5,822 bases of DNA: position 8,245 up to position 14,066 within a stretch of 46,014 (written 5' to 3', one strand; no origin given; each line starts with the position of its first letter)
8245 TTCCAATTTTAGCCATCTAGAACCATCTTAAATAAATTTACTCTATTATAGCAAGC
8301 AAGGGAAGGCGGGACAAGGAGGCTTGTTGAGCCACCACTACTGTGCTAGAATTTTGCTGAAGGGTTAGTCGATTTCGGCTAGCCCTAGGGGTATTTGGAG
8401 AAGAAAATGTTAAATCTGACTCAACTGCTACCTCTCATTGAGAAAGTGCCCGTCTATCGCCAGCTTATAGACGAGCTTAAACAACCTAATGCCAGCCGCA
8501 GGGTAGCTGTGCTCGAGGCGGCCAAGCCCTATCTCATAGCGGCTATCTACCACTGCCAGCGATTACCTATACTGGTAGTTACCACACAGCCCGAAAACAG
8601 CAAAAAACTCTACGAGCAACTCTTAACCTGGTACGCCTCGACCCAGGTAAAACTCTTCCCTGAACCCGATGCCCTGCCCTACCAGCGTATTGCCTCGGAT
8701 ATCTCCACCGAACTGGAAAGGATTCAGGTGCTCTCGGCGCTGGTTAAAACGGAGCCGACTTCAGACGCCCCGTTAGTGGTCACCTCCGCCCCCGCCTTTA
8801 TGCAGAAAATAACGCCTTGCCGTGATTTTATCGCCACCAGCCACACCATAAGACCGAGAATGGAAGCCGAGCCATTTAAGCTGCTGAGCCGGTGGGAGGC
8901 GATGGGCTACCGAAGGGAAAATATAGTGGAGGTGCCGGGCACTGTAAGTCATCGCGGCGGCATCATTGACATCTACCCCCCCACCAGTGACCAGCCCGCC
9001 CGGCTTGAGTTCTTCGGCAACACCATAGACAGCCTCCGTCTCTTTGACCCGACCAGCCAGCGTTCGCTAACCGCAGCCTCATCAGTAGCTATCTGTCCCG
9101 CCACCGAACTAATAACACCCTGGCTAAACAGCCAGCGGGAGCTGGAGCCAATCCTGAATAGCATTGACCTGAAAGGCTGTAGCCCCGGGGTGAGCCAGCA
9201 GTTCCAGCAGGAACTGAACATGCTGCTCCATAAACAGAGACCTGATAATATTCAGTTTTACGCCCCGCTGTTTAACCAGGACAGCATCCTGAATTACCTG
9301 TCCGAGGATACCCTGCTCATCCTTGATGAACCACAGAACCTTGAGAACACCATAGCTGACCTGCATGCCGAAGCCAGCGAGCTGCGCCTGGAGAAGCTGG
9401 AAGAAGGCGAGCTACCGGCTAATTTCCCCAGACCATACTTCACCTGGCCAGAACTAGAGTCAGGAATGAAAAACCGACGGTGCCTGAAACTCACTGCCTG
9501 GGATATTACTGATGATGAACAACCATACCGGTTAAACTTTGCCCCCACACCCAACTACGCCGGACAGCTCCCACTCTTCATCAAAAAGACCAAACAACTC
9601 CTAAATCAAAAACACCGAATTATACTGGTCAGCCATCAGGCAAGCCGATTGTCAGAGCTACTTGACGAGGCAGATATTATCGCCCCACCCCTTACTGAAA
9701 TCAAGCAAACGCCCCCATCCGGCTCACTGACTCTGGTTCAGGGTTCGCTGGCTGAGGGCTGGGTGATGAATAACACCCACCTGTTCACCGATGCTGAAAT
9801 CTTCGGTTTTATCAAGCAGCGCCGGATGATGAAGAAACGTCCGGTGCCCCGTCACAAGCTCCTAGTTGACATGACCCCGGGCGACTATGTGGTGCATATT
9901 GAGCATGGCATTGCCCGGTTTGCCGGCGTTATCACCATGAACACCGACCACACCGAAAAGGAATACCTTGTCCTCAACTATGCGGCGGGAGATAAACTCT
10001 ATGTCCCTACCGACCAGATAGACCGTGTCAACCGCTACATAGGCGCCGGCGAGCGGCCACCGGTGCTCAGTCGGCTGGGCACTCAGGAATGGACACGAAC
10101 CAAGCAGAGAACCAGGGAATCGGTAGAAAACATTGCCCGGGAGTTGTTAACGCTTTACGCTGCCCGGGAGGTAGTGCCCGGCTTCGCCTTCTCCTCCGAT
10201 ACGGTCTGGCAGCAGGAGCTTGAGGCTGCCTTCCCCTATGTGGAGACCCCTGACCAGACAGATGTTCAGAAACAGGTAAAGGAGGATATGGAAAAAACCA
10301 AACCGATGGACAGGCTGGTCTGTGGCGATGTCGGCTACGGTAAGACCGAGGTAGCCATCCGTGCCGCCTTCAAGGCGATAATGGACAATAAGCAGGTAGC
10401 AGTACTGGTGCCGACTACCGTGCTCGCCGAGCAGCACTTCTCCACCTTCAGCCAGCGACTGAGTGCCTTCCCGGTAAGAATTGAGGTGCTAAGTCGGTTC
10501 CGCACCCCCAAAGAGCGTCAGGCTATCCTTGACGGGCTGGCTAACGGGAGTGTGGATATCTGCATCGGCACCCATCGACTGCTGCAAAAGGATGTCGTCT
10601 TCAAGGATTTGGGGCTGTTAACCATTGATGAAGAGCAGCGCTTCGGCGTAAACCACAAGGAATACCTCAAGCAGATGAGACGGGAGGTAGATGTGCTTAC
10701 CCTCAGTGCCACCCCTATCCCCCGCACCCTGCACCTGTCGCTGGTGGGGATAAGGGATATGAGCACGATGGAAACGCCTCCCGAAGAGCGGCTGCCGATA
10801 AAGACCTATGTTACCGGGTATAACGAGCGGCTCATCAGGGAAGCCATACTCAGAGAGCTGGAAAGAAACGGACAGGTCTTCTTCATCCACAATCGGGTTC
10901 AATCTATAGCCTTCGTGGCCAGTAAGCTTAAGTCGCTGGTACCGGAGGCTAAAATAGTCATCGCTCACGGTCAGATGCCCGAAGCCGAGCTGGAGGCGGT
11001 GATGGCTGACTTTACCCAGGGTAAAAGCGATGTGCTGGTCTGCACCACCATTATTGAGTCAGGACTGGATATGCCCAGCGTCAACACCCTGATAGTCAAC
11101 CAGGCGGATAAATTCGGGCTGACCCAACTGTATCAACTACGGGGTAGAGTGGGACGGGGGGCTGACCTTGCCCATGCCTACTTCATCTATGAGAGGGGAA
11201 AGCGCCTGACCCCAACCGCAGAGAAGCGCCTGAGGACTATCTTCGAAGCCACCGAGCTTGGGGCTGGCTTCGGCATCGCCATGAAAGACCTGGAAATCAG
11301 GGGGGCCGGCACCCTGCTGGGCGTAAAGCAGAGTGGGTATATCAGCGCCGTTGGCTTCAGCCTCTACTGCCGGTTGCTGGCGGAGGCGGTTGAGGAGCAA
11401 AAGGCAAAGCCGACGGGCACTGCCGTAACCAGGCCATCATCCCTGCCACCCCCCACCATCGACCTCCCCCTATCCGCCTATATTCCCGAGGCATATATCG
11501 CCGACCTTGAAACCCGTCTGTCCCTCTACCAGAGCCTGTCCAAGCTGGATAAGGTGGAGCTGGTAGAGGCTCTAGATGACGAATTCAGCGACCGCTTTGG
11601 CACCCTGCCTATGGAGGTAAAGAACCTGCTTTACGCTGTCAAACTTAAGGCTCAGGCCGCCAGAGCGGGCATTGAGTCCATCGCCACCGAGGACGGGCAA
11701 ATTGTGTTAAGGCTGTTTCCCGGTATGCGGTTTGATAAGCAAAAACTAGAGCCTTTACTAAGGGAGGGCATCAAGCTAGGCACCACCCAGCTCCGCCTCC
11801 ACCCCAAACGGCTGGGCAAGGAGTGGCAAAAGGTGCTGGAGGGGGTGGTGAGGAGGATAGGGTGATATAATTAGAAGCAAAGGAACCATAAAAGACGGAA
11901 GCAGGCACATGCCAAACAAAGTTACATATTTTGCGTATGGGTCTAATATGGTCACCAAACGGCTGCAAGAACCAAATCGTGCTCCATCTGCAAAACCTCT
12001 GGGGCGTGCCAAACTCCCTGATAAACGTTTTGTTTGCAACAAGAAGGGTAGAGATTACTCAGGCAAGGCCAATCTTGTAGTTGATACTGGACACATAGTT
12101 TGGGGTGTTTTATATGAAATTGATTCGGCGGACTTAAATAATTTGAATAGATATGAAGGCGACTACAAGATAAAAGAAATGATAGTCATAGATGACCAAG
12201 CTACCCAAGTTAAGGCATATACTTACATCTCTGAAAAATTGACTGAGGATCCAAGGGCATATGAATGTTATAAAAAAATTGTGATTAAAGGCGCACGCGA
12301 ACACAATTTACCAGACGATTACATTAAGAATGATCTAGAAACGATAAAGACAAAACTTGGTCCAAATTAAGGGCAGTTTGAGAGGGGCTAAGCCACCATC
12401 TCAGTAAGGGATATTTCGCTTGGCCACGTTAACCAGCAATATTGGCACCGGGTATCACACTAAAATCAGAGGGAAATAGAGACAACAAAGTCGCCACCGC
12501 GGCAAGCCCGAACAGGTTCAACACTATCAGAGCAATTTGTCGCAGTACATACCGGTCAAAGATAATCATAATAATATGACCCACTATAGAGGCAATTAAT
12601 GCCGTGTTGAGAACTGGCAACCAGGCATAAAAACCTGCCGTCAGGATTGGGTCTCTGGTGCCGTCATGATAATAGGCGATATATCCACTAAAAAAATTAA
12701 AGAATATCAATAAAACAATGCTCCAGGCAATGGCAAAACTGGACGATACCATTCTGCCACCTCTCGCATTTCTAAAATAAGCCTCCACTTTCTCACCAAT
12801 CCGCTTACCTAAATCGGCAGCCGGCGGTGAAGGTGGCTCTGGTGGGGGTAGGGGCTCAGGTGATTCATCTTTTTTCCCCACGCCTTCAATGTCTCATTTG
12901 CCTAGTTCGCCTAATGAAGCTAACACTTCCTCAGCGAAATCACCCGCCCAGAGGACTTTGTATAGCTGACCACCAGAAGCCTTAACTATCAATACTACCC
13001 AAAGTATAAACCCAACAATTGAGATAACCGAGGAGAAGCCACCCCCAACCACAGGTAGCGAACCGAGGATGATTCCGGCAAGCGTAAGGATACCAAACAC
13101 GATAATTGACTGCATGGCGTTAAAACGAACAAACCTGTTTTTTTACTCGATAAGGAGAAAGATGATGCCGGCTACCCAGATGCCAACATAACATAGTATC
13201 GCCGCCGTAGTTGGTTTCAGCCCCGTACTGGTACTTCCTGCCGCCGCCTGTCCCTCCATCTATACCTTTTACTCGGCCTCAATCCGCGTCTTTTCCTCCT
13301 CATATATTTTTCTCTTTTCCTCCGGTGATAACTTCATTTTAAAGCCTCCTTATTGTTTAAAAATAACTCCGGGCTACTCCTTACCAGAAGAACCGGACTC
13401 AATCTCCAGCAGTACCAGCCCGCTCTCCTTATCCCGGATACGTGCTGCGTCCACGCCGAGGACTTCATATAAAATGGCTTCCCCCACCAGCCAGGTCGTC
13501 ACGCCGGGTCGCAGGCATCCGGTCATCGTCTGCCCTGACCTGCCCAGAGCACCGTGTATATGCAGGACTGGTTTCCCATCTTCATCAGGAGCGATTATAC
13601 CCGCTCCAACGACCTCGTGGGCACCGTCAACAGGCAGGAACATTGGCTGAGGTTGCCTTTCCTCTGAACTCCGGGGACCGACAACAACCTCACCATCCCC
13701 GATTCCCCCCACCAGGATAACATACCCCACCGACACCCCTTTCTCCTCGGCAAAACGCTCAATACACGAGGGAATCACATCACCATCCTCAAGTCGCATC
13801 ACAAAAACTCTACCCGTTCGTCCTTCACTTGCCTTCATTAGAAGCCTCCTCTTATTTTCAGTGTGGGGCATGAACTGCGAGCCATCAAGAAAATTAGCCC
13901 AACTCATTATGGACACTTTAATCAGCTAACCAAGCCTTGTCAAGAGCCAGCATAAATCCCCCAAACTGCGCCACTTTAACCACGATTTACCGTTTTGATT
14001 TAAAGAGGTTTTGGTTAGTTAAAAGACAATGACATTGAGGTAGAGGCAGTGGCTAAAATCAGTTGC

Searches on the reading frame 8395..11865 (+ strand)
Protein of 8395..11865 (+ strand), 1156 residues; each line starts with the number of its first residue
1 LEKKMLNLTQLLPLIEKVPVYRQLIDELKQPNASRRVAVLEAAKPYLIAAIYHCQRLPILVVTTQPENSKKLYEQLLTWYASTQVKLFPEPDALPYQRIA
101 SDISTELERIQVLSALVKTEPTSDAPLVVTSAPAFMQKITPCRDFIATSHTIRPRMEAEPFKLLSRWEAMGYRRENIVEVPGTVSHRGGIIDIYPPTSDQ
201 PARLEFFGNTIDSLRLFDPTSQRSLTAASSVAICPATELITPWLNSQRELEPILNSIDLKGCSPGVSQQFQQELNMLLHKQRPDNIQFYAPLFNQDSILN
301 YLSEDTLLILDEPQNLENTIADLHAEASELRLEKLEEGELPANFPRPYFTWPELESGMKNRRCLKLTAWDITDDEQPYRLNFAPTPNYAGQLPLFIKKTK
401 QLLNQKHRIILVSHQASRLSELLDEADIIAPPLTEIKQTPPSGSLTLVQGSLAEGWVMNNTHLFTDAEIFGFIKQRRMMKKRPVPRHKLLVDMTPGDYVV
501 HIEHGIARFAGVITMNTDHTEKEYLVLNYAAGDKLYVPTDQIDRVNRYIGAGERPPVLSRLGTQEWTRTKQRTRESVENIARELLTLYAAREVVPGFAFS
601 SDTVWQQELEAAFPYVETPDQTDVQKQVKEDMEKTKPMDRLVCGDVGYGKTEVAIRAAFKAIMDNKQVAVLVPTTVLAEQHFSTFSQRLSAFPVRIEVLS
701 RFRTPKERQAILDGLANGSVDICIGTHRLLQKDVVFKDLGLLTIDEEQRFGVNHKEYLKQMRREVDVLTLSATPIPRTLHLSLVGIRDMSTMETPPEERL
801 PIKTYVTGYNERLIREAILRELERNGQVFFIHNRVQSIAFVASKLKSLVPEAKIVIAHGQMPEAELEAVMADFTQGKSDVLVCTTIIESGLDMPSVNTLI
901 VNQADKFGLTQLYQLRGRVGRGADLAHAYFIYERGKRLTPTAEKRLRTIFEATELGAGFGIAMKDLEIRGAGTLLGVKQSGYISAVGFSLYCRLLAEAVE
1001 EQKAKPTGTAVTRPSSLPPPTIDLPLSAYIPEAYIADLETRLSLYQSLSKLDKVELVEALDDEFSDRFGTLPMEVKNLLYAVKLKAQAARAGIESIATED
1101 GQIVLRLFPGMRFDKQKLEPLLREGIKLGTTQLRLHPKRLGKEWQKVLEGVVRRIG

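Call 54: search_protein_families(library=ncbifam, proteins=[window:8395-11865:+], max_evalue=1e-10)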
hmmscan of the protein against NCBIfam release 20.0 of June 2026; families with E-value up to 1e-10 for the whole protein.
window:8395-11865:+ (1156 aa): 23 families
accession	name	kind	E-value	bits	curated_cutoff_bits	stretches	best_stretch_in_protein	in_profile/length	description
TIGR00580.2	mfd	equivalog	0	1040.8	800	1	169-1096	3-906/907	transcription-repair coupling factor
NF007966.0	PRK10689.1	equivalog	1.7e-237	791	1329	1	41-1102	24-1084/1148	transcription-repair coupling factor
NF008168.0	PRK10917.2-2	equivalog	1.4e-113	380.8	718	1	594-983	343-738/795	ATP-dependent DNA helicase RecG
NF008165.0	PRK10917.1-3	equivalog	2.7e-108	363.3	711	1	594-983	242-635/692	ATP-dependent DNA helicase RecG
TIGR00643.1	recG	equivalog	7.9e-106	355.2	659.4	1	606-984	225-609/629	ATP-dependent DNA helicase RecG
NF008170.0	PRK10917.2-4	equivalog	5.6e-96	322.3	975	1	607-982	391-770/826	ATP-dependent DNA helicase RecG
NF008163.0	PRK10917.1-1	equivalog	8.4e-96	321.8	796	1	573-983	222-643/692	ATP-dependent DNA helicase RecG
NF008164.0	PRK10917.1-2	equivalog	1.2e-94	318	785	1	591-982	251-645/704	ATP-dependent DNA helicase RecG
NF008166.0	PRK10917.1-4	equivalog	1.9e-89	300.6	864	1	601-982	261-655/705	ATP-dependent DNA helicase RecG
NF008167.0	PRK10917.2-1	equivalog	7.5e-75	252.5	995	2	606-812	274-494/744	ATP-dependent DNA helicase RecG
NF008169.0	PRK10917.2-3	equivalog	1.7e-48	165.6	555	1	611-981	224-581/610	ATP-dependent DNA helicase RecG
NF003673.1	PRK05298.1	equivalog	4.4e-20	71.6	743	1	101-258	110-265/653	excinuclease ABC subunit UvrB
TIGR00631.1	uvrb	equivalog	4.1e-18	64.9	750.1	1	102-258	111-265/658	excinuclease ABC subunit UvrB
TIGR00595.1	priA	equivalog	1.2e-17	63.8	230.35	0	641-770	1-125/509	replication restart helicase PriA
NF004070.0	PRK05580.2-2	equivalog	3.9e-16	58.4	921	1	604-755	184-330/729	primosomal protein N'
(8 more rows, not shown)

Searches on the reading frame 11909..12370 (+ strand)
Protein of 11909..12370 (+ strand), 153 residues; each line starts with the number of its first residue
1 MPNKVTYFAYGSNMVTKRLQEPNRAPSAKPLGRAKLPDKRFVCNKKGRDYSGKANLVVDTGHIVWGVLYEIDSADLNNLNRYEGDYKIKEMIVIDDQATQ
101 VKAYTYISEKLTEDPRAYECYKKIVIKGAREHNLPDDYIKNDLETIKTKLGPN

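Call 76: search_protein_families(library=pfam, proteins=[window:11909-12370:+], max_evalue=0.0001)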
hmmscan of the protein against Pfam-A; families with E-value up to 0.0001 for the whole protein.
window:11909-12370:+ (153 aa): 2 families
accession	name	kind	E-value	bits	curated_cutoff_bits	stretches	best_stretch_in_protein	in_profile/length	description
PF13772.11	AIG2_2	-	6.8e-14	52.5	27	1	64-140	2-81/83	AIG2-like family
PF06094.17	GGACT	-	1.8e-11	45.1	22.8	1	7-113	1-109/120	Gamma-glutamyl cyclotransferase, AIG2-like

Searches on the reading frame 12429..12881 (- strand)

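Call 76: search_protein_families(library=pfam, proteins=[window:12429-12881:-], max_evalue=0.0001)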
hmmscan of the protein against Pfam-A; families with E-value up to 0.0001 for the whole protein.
window:12429-12881:- (150 aa): 1 family
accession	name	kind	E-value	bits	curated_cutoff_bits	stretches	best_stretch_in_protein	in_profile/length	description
PF01292.26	Ni_hydr_CYTB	-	7.7e-05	23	30.1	1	38-115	95-171/179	Prokaryotic cytochrome b561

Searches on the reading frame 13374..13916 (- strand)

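Call 76: search_protein_families(library=pfam, proteins=[window:13374-13916:-], max_evalue=0.0001)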
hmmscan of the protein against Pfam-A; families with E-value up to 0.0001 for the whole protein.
window:13374-13916:- (180 aa): 1 family
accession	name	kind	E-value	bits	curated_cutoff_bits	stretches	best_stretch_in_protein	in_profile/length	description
PF03479.20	PCC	-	2.3e-20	73.5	25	1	36-152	1-115/117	Plants and Prokaryotes Conserved (PCC) domain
